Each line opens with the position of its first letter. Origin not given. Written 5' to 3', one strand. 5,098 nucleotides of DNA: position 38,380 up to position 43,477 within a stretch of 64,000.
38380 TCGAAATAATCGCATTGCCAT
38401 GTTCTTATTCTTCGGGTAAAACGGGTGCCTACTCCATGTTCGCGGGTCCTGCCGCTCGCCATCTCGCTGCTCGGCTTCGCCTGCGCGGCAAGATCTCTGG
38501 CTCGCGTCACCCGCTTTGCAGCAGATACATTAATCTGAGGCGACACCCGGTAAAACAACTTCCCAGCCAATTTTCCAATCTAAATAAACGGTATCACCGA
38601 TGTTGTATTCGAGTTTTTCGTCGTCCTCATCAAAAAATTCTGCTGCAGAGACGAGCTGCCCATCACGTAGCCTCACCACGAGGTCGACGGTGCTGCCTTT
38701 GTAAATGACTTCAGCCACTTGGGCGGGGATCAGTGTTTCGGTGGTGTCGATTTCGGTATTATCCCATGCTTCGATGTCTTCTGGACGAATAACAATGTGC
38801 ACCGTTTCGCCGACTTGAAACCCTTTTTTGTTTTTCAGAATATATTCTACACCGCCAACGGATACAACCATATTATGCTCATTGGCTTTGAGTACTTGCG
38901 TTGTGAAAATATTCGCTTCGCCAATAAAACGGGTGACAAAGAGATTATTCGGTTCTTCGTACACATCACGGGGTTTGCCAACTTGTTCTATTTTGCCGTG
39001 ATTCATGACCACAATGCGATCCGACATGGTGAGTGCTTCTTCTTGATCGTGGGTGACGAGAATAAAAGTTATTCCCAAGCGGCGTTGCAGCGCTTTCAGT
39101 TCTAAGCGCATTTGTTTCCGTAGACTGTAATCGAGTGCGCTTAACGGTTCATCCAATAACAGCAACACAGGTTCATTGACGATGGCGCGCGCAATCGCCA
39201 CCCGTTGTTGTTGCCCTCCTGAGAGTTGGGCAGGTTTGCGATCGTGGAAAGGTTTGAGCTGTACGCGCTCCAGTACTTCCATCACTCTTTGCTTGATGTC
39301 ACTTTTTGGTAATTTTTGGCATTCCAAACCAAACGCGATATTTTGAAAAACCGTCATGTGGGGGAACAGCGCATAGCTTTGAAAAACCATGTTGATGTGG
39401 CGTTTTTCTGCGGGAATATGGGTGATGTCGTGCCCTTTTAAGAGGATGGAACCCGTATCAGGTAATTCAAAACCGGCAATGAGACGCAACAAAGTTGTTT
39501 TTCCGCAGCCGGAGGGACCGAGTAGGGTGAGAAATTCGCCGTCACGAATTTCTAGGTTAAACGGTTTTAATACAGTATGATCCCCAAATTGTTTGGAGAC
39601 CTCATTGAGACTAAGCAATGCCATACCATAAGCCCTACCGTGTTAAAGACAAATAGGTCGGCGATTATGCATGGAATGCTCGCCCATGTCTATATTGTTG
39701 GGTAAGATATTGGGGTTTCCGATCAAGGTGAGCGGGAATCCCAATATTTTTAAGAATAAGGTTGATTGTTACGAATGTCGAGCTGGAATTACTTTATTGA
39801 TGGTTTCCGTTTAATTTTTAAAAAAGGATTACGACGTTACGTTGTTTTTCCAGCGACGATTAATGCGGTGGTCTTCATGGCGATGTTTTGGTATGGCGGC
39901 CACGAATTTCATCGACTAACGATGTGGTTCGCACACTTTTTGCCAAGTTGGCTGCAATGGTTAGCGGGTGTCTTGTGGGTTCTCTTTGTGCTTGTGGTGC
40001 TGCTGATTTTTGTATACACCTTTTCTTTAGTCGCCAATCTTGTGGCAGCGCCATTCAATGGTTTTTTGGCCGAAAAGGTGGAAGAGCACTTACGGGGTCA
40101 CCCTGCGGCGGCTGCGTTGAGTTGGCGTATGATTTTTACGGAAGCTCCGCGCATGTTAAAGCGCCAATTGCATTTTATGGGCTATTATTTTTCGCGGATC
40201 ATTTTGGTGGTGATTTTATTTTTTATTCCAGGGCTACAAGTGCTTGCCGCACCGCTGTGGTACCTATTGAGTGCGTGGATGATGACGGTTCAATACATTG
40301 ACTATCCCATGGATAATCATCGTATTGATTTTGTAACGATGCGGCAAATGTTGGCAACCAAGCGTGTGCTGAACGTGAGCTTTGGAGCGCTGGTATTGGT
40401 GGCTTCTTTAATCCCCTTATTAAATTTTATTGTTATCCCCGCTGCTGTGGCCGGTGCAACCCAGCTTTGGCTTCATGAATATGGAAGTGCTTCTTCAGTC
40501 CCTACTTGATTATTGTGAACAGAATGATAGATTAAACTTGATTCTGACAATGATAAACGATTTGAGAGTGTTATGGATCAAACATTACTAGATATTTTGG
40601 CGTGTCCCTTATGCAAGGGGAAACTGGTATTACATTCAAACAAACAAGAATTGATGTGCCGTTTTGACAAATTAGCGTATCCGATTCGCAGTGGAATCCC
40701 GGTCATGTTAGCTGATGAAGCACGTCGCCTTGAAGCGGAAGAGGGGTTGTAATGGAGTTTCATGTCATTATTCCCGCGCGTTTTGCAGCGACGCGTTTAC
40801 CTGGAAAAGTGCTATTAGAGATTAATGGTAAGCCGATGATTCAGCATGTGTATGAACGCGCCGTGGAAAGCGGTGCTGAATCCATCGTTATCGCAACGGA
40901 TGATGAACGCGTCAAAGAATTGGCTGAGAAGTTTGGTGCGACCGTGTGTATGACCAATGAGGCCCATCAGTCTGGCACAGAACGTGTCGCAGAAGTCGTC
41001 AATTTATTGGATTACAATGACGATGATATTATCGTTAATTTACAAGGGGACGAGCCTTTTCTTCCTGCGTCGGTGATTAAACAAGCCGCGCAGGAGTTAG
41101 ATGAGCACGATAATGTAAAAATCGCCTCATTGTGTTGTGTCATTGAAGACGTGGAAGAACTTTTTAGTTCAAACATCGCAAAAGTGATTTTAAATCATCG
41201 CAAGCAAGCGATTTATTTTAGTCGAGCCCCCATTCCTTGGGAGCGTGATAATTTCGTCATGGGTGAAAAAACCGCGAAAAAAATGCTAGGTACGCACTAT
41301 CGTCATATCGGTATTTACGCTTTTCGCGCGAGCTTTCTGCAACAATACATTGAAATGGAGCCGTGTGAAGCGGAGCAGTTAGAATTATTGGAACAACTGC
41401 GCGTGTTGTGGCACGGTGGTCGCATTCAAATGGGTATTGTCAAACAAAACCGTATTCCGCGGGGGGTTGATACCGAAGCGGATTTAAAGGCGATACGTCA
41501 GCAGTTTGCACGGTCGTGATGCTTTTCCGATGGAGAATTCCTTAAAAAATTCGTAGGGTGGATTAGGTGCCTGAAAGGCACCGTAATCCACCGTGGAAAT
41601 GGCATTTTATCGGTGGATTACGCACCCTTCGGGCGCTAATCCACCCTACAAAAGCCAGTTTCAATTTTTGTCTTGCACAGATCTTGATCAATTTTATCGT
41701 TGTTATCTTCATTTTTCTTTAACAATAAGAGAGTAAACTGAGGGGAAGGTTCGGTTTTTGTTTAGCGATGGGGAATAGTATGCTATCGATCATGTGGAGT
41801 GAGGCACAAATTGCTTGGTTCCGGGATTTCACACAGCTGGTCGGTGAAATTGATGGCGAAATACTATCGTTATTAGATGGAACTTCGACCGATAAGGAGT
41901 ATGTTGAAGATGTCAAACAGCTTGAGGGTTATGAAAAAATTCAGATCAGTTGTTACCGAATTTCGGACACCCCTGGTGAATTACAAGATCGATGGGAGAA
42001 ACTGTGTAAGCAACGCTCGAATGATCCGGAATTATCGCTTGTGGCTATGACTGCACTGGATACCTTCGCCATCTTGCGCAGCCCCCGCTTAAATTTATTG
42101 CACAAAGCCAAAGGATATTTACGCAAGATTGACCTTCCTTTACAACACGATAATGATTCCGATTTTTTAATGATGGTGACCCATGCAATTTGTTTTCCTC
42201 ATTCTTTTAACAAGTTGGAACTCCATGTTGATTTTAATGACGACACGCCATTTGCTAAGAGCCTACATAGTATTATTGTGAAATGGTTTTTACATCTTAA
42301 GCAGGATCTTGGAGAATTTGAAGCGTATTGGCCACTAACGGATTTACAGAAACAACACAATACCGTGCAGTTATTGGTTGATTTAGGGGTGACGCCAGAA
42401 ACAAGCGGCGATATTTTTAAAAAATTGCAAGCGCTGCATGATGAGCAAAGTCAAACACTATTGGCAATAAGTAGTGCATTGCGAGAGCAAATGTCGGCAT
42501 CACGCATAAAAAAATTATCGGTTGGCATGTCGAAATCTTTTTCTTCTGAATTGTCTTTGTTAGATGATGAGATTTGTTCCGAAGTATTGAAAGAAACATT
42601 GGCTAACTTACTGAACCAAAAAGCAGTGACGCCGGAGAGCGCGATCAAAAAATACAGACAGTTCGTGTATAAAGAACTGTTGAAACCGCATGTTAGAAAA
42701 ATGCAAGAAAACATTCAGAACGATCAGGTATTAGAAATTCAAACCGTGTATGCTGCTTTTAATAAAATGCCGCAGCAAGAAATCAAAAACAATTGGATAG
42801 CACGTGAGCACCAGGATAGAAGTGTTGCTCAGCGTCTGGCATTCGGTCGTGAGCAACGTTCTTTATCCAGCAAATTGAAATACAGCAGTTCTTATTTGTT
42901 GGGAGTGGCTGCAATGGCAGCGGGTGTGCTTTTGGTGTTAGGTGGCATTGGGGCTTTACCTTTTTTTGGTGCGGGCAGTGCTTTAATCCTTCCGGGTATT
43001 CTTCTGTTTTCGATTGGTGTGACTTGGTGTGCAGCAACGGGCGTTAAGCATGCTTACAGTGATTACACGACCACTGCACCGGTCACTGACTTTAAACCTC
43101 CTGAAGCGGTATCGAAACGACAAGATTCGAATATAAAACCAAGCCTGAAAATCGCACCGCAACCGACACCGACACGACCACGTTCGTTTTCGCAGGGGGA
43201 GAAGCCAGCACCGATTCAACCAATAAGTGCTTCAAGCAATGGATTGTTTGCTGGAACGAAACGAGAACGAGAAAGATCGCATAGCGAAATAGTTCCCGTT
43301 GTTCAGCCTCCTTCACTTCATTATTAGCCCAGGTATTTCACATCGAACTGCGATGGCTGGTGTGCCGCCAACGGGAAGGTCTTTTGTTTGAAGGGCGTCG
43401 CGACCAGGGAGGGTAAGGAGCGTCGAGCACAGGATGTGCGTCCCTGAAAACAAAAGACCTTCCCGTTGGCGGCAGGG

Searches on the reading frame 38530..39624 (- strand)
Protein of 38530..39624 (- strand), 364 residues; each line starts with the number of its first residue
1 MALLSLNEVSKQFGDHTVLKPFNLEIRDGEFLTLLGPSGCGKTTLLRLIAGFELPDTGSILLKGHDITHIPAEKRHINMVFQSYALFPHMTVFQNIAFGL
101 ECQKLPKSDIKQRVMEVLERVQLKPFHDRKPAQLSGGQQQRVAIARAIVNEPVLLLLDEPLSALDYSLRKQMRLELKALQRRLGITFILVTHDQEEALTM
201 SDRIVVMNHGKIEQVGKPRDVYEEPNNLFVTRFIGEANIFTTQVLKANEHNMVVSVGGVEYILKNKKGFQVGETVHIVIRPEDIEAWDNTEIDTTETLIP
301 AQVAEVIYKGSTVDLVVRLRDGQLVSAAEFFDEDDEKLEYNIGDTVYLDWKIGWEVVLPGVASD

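Call 7: search_protein_families(library=pfam, proteins=[window:38530-39624:-])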
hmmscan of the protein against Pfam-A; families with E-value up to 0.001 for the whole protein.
window:38530-39624:- (364 aa): 6 families
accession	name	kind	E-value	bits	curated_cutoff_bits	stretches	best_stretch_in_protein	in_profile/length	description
PF00005.33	ABC_tran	-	3.6e-40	138.2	25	1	19-161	1-136/137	ABC transporter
PF08402.16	TOBE_2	-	9.7e-12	45.3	21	1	278-358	2-76/76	TOBE domain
PF13304.12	AAA_21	-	9.5e-06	26.3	27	0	134-194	238-300/304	AAA domain, putative AbiEii toxin, Type IV TA system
PF02463.25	SMC_N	-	7.6e-05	22.7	40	0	106-206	109-210/220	RecF/RecN/SMC N terminal domain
PF13401.12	AAA_22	-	0.00045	21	27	0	28-191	4-122/130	AAA domain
PF09818.15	ABC_ATPase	-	0.00087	18.8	23.2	0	134-216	158-255/283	P-loop domain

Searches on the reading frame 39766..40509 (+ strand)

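Call 7: search_protein_families(library=pfam, proteins=[window:39766-40509:+])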
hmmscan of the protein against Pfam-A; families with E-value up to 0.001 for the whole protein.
window:39766-40509:+ (247 aa): 2 families
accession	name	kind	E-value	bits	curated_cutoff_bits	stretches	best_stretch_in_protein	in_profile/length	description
PF07264.17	EI24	-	2.3e-47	162.1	32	1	9-225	1-199/199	Sulfate transporter CysZ/Etoposide-induced protein 2.4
PF12420.13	DUF3671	-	0.00031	20.7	34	0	172-221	131-182/223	Fam-L, Fam-M like protein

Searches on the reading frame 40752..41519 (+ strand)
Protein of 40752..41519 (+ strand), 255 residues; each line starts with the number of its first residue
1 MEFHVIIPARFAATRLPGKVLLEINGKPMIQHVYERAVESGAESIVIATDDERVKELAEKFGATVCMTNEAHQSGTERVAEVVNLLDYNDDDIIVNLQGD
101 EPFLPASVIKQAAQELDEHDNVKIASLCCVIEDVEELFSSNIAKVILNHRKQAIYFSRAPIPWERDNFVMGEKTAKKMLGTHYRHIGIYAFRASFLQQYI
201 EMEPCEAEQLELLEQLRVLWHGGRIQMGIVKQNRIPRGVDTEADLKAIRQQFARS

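Call 7: search_protein_families(library=pfam, proteins=[window:40752-41519:+])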
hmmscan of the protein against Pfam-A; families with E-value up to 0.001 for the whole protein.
window:40752-41519:+ (255 aa): 3 families
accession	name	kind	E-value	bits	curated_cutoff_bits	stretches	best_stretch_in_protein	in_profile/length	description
PF02348.25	CTP_transf_3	-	3.1e-65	220.5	22.6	1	5-225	2-217/217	Cytidylyltransferase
PF12804.13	NTP_transf_3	-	4.5e-12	46.9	27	1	19-121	16-116/160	MobA-like NTP transferase domain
PF00483.29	NTP_transferase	-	9.2e-06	25.8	21.2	1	19-120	22-128/245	Nucleotidyl transferase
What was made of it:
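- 40752..41519 (+): kdsB (CMP-KDO synthetase), the conserved left border of the variable interval. Pfam CTP_transf_3, E=3e-65 (call 7).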

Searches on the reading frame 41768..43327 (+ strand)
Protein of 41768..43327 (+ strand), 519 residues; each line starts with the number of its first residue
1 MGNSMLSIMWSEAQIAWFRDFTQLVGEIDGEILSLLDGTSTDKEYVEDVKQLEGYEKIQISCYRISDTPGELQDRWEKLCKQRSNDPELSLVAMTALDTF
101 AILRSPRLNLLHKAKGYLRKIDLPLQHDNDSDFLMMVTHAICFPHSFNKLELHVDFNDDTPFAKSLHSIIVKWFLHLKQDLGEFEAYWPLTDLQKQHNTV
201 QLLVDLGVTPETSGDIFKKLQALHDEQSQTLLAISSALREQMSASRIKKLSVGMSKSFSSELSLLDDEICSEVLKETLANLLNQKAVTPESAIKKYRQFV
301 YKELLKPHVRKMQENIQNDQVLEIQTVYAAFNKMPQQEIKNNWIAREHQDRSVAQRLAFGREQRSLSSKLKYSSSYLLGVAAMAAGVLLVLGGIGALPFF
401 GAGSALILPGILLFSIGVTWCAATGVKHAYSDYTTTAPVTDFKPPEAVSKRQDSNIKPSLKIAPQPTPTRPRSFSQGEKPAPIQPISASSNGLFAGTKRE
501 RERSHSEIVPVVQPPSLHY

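Call 7: search_protein_families(library=pfam, proteins=[window:41768-43327:+])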
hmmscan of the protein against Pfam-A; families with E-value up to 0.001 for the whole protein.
window:41768-43327:+ (519 aa): 0 families

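Call 23: search_protein_families(library=ncbifam, proteins=[window:41768-43327:+], max_evalue=0.01)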
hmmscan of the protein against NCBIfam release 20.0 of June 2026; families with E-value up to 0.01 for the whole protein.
window:41768-43327:+ (519 aa): 0 families
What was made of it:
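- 41780..43327 (+): orf519 (called as 515 aa), an orphan gene with predicted C-terminal membrane segments. It is the fourth accessory gene and lies OUTSIDE the MITE bracket. No Pfam or NCBIfam hit (calls 7, 23).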

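Call 76: search_protein_representatives(protein=window:41768-43327:+)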
Query: 519 residues. Proteins with E-value up to 0.001 (for the whole library): 3; up to 1e-10: 1; up to 1e-30: 1. The best 3 are listed.
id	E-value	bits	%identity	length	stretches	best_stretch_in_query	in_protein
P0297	0.0e+00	1158.1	100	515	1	5-519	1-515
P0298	6.0e-09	51.5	32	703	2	352-437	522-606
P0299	2.4e-08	49.5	26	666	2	10-287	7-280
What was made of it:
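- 41780..43327 (+): Only 2 weak hits among 1.84 billion representative proteins (call 76).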
